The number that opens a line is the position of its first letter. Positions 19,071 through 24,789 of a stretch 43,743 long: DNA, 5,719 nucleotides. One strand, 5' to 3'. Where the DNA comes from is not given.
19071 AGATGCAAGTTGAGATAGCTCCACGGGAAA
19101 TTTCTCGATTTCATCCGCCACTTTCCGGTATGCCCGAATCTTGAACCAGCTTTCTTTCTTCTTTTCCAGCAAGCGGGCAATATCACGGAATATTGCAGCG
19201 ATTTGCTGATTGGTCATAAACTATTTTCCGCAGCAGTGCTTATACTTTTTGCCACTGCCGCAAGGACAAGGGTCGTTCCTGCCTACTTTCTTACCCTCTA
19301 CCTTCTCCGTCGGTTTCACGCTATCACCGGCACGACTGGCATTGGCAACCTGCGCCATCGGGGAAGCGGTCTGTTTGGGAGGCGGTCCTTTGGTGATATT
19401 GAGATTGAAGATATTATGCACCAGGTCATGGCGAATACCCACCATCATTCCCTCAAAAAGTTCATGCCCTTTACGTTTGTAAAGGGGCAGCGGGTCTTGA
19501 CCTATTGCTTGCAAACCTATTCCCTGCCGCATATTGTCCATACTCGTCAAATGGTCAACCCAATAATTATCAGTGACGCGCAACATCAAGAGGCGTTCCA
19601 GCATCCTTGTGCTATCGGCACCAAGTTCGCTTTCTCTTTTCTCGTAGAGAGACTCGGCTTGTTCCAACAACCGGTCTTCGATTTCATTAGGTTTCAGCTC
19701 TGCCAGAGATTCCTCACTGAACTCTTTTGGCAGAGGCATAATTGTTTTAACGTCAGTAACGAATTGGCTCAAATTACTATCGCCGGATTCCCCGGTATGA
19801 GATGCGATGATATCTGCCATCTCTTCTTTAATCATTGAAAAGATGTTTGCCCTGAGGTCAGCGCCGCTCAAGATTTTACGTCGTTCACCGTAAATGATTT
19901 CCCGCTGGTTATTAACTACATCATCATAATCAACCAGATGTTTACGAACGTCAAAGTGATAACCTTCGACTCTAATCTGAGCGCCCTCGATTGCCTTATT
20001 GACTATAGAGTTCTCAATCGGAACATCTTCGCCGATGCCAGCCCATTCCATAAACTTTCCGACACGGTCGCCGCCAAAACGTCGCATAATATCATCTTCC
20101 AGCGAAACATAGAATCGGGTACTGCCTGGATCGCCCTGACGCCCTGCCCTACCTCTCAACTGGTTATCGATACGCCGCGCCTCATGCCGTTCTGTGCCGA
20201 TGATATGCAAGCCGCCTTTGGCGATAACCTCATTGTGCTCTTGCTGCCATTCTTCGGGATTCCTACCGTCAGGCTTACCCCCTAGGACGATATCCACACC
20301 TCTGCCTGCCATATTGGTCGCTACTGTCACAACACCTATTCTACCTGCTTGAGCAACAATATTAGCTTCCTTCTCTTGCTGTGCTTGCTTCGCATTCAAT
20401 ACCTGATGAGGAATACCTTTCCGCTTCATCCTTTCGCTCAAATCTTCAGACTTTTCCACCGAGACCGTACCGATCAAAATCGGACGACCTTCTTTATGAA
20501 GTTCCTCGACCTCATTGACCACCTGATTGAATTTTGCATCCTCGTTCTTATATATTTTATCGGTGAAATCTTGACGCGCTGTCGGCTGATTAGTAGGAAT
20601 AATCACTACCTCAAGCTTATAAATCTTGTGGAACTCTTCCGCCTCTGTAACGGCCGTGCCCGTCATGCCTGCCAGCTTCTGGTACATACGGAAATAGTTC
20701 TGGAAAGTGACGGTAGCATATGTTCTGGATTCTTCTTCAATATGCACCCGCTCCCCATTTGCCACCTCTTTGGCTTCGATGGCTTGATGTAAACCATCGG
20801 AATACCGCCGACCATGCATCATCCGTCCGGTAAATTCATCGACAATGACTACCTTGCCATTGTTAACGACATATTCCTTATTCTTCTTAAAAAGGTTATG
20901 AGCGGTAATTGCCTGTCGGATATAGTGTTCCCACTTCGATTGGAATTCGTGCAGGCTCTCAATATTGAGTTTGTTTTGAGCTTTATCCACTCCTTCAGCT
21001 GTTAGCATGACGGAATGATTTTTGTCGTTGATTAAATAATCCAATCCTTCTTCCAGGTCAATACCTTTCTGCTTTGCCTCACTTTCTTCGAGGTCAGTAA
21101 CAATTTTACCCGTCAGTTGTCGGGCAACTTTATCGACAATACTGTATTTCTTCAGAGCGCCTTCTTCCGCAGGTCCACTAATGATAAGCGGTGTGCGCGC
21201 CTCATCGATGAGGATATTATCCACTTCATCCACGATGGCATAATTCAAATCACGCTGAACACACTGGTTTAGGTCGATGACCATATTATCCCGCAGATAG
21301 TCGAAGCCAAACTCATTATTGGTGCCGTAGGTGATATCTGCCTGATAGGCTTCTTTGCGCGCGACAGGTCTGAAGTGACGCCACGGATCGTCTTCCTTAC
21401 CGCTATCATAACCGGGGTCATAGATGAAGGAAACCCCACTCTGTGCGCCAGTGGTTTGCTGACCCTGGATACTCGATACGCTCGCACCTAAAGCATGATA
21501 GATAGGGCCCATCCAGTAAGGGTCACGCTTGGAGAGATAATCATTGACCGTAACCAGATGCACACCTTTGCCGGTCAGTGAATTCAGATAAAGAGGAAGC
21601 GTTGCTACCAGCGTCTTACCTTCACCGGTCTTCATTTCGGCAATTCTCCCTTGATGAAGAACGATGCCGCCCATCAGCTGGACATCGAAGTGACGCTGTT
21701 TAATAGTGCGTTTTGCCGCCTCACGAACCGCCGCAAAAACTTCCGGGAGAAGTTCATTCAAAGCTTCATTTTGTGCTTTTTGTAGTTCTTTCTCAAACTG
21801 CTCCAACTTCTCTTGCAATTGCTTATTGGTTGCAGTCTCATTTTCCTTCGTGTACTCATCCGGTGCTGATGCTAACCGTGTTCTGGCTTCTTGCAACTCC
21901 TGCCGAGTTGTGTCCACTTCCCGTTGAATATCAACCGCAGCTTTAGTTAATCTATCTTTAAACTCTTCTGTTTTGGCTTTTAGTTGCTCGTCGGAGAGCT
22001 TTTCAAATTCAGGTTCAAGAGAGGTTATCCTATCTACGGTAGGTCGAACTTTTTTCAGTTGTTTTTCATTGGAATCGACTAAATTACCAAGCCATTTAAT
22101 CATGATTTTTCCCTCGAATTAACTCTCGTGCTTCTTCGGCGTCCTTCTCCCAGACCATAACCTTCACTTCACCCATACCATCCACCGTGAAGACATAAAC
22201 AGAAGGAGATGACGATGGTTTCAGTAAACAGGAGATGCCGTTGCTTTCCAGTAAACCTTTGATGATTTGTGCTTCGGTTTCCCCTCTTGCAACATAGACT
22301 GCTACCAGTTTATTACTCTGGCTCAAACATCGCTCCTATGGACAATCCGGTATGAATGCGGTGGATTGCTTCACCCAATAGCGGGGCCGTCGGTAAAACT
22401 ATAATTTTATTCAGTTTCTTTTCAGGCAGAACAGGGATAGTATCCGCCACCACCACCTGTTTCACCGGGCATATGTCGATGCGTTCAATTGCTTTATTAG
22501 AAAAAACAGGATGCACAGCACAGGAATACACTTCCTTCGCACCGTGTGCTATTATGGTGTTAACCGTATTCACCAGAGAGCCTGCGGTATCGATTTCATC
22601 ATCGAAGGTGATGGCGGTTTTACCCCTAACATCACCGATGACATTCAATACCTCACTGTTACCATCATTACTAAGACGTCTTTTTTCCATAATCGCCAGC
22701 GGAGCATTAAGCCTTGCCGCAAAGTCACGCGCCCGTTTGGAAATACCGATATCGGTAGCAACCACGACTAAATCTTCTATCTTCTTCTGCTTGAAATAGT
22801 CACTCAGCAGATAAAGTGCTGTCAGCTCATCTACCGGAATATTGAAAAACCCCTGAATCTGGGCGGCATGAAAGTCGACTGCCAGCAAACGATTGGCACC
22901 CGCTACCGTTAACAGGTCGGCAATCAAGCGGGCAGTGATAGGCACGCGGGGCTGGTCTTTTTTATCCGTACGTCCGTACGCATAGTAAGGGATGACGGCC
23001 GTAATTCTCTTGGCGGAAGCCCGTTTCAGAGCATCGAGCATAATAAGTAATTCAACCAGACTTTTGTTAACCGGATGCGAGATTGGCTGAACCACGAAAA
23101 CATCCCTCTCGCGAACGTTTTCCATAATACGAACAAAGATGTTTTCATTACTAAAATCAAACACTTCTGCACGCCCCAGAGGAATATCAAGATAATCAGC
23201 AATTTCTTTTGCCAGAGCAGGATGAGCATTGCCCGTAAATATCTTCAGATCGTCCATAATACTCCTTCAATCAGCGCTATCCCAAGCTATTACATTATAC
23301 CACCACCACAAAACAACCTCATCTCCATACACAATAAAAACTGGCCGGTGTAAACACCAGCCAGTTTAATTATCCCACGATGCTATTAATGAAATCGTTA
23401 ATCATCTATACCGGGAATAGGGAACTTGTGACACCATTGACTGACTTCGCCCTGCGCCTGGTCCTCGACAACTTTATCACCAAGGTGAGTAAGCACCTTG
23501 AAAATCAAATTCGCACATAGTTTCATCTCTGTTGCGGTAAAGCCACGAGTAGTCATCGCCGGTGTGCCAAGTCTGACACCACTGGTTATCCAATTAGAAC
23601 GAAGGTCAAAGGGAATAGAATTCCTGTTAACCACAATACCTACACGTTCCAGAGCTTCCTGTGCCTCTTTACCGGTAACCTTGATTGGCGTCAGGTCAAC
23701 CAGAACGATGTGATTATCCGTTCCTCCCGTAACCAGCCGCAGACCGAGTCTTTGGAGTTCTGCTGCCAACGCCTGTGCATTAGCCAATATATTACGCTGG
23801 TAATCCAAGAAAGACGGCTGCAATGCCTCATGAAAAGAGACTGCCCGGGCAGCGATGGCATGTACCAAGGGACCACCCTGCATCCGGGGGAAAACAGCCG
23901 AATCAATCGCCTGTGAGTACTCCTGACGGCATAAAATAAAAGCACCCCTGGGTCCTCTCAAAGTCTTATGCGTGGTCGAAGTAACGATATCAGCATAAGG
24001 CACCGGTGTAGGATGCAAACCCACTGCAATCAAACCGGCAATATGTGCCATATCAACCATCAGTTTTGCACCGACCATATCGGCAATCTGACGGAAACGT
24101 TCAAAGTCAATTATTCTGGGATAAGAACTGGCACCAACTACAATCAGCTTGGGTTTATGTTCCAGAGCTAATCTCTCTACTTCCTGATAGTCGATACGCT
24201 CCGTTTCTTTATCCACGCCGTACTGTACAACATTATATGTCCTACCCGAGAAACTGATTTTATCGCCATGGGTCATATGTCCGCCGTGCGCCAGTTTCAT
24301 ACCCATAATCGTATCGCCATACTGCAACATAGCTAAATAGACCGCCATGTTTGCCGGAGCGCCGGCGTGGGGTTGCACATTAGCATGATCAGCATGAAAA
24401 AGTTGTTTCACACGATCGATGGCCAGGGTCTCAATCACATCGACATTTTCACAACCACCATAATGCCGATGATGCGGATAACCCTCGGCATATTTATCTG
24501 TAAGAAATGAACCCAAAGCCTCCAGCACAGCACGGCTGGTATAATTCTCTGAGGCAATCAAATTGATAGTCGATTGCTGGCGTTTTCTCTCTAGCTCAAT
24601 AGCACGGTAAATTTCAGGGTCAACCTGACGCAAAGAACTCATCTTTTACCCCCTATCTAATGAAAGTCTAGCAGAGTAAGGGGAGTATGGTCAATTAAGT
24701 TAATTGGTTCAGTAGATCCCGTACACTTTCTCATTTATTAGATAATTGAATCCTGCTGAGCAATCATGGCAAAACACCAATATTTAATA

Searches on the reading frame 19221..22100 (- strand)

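Call 57: search_protein_families(library=pfam, proteins=[window:19221-22100:-], max_evalue=0.00001)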
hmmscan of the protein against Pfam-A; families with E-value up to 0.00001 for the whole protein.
window:19221-22100:- (959 aa): 5 families
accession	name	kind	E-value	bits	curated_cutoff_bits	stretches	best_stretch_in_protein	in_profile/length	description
PF07517.20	SecA_DEAD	-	1.5e-118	395.7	24.6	2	67-491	11-290/290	SecA DEAD-like domain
PF21090.3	P-loop_SecA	-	3.2e-77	259.2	27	1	506-692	1-205/205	SecA P-loop domain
PF07516.18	SecA_SW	-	5.1e-56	190.4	26.7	1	694-900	1-199/200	SecA Wing and Scaffold domain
PF01043.26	SecA_PP_bind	-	6.5e-35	120.5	23.5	1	341-442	20-110/110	SecA preprotein cross-linking domain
PF02810.21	SEC-C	-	5.7e-10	39.3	20.4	1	941-959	1-19/19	SEC-C motif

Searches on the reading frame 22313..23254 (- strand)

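Call 57: search_protein_families(library=pfam, proteins=[window:22313-23254:-], max_evalue=0.00001)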
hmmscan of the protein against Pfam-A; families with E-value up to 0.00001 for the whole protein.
window:22313-23254:- (313 aa): 3 families
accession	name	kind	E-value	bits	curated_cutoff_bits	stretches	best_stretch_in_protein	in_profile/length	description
PF13793.12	Pribosyltran_N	-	1.8e-50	170.2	25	1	3-119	1-117/117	N-terminal domain of ribose phosphate pyrophosphokinase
PF14572.12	Pribosyl_synth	-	2.7e-22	80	27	1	203-310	75-183/184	Phosphoribosyl synthetase-associated domain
PF00156.33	Pribosyltran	-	4.7e-10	39.5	26.3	1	149-254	18-128/158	Phosphoribosyl transferase domain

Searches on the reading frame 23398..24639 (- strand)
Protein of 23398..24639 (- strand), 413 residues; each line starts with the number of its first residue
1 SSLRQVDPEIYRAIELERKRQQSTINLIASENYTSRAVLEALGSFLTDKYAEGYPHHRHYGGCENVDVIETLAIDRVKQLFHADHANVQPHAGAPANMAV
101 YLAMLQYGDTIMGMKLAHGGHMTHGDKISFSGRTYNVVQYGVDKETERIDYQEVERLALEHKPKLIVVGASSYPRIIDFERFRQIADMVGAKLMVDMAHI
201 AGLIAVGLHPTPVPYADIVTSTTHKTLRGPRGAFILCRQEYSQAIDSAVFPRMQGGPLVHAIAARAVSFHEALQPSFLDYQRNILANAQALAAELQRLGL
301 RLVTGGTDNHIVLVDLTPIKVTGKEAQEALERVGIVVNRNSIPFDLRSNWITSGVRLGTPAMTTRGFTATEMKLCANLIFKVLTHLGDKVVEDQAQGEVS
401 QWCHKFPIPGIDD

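Call 57: search_protein_families(library=pfam, proteins=[window:23398-24639:-], max_evalue=0.00001)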
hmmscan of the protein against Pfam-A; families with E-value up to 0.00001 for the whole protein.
window:23398-24639:- (413 aa): 2 families
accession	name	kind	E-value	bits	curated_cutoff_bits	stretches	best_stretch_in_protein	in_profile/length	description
PF00464.25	SHMT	-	1.8e-159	531.1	27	1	3-379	1-399/399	Serine hydroxymethyltransferase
PF00155.27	Aminotran_1_2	-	8e-09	35.6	19.7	1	78-358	52-345/361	Aminotransferase class I and II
